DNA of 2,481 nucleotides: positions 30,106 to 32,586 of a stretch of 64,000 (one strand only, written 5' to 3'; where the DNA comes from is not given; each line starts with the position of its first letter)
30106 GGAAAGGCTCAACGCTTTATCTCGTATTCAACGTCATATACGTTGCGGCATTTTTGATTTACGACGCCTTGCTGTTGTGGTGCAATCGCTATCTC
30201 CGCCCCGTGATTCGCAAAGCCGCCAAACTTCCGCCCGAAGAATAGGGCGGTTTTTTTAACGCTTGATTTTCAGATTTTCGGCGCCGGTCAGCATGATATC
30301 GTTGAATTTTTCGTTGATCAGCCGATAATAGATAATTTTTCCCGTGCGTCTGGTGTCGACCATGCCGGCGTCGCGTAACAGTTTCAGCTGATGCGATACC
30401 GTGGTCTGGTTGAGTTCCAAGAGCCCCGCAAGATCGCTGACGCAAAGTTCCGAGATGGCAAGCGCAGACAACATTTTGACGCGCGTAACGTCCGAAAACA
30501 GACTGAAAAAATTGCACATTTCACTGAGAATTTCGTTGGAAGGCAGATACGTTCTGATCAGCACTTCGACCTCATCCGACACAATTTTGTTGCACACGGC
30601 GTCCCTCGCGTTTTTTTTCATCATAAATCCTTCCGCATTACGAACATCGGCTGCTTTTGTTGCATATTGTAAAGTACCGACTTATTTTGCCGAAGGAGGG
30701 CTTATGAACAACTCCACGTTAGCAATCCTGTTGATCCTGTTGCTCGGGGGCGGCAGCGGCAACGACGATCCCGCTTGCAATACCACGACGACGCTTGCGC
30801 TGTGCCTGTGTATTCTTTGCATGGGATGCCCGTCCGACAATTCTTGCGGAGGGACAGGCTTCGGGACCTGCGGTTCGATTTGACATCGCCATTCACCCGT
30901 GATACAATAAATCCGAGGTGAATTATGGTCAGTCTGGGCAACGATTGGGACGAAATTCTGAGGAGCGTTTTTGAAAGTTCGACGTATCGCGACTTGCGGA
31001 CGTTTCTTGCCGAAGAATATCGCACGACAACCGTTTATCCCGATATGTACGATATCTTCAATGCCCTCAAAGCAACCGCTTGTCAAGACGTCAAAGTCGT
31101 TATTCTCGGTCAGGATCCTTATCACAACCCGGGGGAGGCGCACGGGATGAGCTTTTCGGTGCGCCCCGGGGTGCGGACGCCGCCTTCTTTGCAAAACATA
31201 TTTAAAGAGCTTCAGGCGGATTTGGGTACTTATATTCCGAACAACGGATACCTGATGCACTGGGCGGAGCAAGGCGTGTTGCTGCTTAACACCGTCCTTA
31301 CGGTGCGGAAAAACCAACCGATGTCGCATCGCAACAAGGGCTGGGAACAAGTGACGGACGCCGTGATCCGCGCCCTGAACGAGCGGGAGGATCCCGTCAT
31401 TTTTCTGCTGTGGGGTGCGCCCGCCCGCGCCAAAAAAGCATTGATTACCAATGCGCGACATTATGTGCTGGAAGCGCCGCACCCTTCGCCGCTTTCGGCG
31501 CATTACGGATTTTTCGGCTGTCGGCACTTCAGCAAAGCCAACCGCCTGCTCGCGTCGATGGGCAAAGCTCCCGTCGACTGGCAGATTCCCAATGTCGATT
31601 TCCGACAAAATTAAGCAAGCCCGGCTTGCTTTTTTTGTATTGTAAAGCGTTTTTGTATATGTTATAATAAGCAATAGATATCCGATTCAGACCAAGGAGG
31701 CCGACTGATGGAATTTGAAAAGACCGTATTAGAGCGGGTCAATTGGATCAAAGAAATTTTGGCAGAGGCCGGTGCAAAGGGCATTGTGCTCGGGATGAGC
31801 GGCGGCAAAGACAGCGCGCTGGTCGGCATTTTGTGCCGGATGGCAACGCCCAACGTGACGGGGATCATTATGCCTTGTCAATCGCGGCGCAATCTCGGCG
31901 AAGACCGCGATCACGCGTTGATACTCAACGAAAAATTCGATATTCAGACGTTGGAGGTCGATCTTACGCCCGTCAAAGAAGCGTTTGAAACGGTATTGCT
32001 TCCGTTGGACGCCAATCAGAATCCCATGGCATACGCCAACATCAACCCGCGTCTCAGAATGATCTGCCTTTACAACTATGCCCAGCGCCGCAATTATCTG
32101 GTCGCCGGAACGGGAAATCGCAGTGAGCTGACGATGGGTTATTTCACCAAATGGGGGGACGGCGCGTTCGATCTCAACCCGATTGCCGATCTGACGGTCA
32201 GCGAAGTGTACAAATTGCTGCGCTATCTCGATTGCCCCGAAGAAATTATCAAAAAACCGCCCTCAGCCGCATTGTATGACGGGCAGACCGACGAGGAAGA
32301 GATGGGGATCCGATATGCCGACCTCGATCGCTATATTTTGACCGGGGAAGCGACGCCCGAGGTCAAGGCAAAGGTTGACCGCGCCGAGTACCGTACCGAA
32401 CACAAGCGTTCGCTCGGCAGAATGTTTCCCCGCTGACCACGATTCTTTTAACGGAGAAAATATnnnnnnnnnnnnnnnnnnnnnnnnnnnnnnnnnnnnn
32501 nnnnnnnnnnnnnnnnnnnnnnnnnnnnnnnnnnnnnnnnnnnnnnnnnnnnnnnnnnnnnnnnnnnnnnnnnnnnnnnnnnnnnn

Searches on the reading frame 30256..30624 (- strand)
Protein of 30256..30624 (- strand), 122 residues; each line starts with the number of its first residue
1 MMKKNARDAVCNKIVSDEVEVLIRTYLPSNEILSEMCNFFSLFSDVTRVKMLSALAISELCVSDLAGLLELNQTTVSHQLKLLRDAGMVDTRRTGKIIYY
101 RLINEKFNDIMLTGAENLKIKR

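Call 61: search_protein_families(library=pfam, proteins=[window:30256-30624:-], max_evalue=0.0001)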
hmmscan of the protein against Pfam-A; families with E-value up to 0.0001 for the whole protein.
window:30256-30624:- (122 aa): 2 families
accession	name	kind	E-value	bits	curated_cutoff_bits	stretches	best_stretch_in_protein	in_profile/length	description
PF01022.26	HTH_5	-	5.1e-16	58.7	22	1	45-90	1-46/47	Bacterial regulatory protein, arsR family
PF12840.13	HTH_20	-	2.4e-06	27.8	27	1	44-92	2-51/51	Helix-turn-helix domain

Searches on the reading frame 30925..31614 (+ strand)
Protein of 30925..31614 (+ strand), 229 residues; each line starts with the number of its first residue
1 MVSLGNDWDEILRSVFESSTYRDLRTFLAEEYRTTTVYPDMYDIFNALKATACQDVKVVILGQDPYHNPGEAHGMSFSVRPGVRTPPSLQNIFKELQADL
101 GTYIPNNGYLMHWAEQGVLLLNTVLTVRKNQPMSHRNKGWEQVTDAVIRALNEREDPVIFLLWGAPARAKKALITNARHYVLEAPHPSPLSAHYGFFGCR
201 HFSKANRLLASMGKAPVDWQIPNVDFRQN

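Call 61: search_protein_families(library=pfam, proteins=[window:30925-31614:+], max_evalue=0.0001)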
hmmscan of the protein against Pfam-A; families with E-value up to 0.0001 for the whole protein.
window:30925-31614:+ (229 aa): 1 family
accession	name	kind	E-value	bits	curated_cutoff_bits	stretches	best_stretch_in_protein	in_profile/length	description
PF03167.25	UDG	-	5.7e-18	65.8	24.3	1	54-209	6-140/141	Uracil DNA glycosylase superfamily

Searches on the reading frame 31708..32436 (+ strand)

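Call 61: search_protein_families(library=pfam, proteins=[window:31708-32436:+], max_evalue=0.0001)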
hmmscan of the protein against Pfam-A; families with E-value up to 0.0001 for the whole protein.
window:31708-32436:+ (242 aa): 1 family
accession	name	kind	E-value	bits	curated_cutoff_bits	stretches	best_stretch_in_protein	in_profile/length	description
PF02540.23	NAD_synthase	-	2.7e-69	233.4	21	1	9-226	4-231/242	NAD synthase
